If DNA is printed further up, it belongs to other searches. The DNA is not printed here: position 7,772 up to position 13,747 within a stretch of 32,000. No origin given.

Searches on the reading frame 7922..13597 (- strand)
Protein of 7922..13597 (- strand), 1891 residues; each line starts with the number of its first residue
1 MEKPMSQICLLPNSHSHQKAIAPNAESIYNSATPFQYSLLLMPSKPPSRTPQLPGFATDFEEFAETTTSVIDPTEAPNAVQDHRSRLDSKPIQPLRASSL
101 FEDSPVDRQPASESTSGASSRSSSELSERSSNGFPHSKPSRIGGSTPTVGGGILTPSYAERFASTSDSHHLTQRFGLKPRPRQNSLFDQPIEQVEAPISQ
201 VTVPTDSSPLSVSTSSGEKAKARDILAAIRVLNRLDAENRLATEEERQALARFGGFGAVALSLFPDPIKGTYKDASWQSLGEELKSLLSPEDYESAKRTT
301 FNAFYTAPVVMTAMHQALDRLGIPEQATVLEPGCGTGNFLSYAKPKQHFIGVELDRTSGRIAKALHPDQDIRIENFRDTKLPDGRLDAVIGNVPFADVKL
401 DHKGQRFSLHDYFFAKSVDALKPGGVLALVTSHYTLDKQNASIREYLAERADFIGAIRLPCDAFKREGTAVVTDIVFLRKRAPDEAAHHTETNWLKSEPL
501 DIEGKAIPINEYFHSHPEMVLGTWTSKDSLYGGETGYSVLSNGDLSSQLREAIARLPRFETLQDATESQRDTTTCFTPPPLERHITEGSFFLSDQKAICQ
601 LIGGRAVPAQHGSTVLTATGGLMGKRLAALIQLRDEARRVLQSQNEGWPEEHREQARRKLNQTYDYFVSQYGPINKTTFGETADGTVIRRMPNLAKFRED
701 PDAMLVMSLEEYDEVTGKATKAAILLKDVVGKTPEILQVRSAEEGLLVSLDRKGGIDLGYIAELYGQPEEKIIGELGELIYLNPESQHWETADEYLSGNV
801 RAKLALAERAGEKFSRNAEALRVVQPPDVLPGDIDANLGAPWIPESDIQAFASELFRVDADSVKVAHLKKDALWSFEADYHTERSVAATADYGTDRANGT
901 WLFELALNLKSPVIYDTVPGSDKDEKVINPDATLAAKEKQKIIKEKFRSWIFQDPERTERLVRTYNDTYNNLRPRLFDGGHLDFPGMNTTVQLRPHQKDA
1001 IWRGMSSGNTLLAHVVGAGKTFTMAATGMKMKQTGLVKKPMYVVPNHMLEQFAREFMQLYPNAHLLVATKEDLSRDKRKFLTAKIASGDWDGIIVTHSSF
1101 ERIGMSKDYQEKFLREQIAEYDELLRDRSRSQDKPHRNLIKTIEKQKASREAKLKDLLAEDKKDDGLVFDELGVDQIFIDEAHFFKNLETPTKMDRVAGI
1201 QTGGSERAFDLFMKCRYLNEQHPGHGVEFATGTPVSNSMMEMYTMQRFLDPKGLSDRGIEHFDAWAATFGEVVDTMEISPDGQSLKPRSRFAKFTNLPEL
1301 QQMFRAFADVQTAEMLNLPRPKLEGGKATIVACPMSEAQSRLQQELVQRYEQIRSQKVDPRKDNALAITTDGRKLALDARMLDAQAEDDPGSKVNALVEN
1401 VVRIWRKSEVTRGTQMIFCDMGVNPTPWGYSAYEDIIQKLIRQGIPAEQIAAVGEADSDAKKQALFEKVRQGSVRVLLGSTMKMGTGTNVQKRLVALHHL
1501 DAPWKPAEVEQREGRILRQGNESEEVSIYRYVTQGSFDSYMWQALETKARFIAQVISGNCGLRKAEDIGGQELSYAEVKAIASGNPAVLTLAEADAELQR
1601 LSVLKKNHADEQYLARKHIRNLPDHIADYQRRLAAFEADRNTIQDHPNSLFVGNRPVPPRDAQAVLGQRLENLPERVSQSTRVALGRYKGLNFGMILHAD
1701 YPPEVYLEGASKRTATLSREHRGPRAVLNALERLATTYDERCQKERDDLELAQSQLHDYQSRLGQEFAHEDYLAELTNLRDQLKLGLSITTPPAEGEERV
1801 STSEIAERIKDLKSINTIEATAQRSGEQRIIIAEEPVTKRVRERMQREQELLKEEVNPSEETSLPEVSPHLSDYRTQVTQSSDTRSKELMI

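Call 7: search_protein_families(library=pfam, proteins=[window:7922-13597:-], max_evalue=0.001)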
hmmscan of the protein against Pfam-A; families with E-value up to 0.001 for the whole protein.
window:7922-13597:- (1891 aa): 8 families
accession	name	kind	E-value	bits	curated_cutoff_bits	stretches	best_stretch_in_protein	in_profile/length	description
PF00176.29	SNF2-rel_dom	-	2.5e-08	33.8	24.9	0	1006-1189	16-141/290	SNF2-related domain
PF04851.21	ResIII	-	4.8e-08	33.5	22.5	1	991-1183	2-135/164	Type III restriction enzyme, res subunit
PF00271.37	Helicase_C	-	1.7e-05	25.4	23.5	1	1450-1520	42-110/110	Helicase conserved C-terminal domain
PF13649.12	Methyltransf_25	-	4.6e-05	24.5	27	1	329-396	1-75/97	Methyltransferase domain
PF08241.18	Methyltransf_11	-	4.6e-05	24.4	21.2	1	330-428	1-94/95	Methyltransferase domain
PF07669.17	Eco57I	-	0.00014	22.5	25.3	1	375-453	64-159/171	Eco57I restriction-modification methylase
PF05175.20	MTS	-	0.00093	19.3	23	0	325-433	31-142/170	Methyltransferase small domain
PF13489.12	Methyltransf_23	-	0.00094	19.4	27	0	314-390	9-86/164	Methyltransferase domain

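Call 68: search_protein_families(library=padloc, proteins=[window:7922-13597:-], max_evalue=0.01)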
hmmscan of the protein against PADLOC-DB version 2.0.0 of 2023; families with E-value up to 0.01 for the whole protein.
window:7922-13597:- (1891 aa): 42 families (the best 25 are shown)
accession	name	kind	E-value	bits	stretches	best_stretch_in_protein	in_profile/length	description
PDLC04134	mad2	-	1.9e-18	64.6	1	291-484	260-449/492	mads_2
PDLC02500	BrxHI|BrxHII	-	2.4e-13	47.5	2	1455-1568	513-617/933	BrxHI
PDLC02621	DrmD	-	5e-13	46.2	1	1349-1596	457-696/1040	DrmD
PDLC02633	DrmD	-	4.6e-11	39.4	1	1437-1558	543-666/839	DrmD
PDLC02623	DrmD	-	5.2e-10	35.7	1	1455-1547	560-651/1040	DrmD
PDLC02572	DrmA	-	1e-09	34.9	1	1364-1535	470-637/1043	DrmA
PDLC03719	oMTase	-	8.2e-09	32.9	1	297-430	21-164/387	orphan methyltransferase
PDLC02504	BrxHI|BrxHII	-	1.5e-08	31.1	1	1435-1554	498-615/971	BrxHII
PDLC02634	DrmD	-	1.5e-08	30.9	1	1461-1556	526-619/900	DrmD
PDLC02707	PbeA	-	1.8e-08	31.4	1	987-1107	247-371/672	PbeA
PDLC02193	PLD_Helicase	-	2.6e-07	27.2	1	1462-1548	742-826/905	-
PDLC02624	DrmD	-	7.6e-07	26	1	1459-1535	406-481/652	DrmD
PDLC00633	ZorD1|ZorD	-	1.1e-06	25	1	1231-1556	596-885/908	"SWI2/SNF2 helicase, Mrr-like nuclease"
PDLC03258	MTase_II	-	1.5e-06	25.6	1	303-404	24-121/366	Type II methyltransferase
PDLC02632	DrmD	-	1.8e-06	24.7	1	1459-1539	565-644/662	DrmD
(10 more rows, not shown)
